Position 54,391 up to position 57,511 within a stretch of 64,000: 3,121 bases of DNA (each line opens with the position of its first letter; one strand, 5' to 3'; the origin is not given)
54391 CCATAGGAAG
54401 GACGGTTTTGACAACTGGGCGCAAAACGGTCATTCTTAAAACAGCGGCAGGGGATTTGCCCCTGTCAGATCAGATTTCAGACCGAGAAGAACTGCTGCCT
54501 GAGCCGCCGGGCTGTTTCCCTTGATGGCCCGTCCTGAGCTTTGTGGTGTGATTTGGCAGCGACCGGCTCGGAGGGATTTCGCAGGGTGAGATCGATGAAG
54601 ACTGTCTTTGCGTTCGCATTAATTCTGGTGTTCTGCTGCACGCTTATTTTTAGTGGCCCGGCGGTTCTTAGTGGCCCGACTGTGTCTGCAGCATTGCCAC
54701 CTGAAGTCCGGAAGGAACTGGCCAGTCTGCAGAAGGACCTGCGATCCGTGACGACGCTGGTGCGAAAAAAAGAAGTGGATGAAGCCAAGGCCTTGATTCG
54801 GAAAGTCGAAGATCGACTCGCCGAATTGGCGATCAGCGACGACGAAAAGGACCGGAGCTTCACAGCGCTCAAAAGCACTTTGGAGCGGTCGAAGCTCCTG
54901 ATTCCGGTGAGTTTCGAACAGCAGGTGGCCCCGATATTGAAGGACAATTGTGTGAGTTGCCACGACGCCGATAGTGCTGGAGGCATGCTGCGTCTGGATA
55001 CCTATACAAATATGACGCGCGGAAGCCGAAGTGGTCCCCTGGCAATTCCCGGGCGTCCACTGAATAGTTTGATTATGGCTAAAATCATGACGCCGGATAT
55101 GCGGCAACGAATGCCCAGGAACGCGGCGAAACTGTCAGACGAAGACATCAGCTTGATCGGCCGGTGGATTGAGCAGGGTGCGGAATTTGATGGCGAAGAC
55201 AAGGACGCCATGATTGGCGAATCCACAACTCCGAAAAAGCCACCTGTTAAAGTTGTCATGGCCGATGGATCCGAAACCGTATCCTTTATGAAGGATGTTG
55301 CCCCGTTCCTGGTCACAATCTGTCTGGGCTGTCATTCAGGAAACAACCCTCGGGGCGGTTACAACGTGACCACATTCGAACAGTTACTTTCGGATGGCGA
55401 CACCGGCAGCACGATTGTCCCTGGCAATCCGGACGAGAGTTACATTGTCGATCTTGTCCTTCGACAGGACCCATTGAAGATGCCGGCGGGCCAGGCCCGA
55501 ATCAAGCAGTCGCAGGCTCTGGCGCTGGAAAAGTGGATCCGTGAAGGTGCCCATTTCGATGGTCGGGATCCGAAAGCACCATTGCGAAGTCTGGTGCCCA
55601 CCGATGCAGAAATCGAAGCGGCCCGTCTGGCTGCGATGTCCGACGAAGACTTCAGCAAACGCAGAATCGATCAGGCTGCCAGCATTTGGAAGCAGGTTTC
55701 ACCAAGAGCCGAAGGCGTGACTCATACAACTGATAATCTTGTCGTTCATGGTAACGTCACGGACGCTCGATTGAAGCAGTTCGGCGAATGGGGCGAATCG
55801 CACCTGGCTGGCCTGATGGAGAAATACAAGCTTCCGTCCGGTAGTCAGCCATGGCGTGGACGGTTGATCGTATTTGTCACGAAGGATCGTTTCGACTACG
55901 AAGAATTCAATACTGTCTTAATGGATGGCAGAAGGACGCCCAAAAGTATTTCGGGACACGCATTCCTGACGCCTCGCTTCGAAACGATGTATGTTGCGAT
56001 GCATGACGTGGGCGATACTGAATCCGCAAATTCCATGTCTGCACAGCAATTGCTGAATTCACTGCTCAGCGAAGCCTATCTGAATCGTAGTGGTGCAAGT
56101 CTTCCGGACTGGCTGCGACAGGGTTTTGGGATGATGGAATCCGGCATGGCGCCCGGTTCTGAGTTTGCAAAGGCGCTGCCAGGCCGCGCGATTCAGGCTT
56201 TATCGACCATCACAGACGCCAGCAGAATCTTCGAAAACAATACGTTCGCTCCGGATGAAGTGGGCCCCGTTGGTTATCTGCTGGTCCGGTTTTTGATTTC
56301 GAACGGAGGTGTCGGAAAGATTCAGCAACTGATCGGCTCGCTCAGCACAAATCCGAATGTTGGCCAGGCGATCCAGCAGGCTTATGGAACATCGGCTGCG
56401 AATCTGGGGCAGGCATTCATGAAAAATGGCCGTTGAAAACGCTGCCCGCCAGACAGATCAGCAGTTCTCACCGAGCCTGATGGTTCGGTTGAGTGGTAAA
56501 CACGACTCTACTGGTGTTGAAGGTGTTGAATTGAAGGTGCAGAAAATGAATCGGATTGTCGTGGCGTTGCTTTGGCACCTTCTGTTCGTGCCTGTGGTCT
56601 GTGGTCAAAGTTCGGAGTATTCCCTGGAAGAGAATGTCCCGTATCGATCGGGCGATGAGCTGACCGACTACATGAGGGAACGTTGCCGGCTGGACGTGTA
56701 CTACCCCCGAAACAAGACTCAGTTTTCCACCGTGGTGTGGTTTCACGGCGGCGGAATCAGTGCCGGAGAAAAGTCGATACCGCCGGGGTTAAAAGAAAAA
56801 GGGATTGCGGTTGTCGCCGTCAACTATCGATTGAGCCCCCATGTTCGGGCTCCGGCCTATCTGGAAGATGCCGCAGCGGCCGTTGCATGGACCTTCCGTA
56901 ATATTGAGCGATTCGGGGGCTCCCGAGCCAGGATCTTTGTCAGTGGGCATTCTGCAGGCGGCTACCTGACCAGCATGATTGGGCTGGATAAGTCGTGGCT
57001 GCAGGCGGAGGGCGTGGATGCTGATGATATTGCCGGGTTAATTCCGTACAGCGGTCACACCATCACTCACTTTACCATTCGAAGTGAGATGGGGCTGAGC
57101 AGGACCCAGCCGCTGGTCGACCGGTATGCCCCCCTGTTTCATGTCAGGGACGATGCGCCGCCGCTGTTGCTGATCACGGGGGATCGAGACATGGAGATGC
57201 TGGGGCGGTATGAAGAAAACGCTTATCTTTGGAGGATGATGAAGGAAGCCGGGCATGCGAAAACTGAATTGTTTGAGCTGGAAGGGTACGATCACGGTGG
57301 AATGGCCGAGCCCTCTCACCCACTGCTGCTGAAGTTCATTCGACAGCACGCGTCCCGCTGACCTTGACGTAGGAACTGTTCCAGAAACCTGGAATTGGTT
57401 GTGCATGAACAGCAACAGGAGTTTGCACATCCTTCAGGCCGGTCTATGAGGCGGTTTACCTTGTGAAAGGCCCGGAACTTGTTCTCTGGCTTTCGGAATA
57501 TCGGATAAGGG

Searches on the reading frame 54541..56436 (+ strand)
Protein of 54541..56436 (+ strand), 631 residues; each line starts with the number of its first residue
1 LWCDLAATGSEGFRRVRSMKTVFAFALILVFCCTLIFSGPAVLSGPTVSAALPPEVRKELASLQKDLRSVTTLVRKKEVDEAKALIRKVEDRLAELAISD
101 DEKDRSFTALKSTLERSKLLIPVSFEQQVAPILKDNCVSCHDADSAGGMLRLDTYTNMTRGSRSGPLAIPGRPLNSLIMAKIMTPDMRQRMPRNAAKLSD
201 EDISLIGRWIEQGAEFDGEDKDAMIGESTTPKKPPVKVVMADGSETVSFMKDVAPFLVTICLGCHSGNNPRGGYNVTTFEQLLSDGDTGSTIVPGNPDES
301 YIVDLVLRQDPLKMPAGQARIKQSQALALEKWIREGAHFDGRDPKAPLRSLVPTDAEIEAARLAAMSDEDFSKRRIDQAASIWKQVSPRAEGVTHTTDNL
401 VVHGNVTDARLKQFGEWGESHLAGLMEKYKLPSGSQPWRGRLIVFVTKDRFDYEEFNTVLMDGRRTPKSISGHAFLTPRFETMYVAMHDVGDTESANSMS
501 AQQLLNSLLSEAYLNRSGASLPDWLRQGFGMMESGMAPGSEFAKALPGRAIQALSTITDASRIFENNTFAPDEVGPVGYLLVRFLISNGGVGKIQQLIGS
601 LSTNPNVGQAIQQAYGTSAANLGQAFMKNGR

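Call 52: search_protein_families(library=pfam, proteins=[window:54541-56436:+], max_evalue=0.00001)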
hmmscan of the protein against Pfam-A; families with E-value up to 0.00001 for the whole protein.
window:54541-56436:+ (631 aa): 2 families
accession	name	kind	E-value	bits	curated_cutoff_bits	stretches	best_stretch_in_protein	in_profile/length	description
PF07635.16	PSCyt1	-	3.6e-25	88.8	22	2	261-314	1-55/59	Planctomycete cytochrome C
PF13442.11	Cytochrome_CBB3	-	5.8e-06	27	27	0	131-210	8-68/68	Cytochrome C oxidase, cbb3-type, subunit III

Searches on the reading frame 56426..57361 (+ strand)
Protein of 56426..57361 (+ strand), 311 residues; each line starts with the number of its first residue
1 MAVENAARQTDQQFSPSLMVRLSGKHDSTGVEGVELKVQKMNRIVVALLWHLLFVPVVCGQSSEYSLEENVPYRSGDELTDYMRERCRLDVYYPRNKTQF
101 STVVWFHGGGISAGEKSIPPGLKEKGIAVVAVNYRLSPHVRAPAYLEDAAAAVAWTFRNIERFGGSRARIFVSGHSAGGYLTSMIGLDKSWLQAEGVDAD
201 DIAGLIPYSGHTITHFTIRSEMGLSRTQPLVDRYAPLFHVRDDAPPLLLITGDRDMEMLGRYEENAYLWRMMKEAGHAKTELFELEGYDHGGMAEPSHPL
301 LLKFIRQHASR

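Call 52: search_protein_families(library=pfam, proteins=[window:56426-57361:+], max_evalue=0.00001)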
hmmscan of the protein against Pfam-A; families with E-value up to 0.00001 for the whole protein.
window:56426-57361:+ (311 aa): 4 families
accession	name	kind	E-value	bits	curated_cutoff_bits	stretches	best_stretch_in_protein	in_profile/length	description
PF20434.5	BD-FAE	-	4.9e-24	85.5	26.8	1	89-190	1-111/215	BD-FAE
PF07859.19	Abhydrolase_3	-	3.3e-18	66.7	25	1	103-185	1-88/210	alpha/beta hydrolase fold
PF00135.34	COesterase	-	7.9e-15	55.2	27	1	83-223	81-230/515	Carboxylesterase family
PF00326.27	Peptidase_S9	-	4e-08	33.5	22.6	1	160-293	56-190/213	Prolyl oligopeptidase family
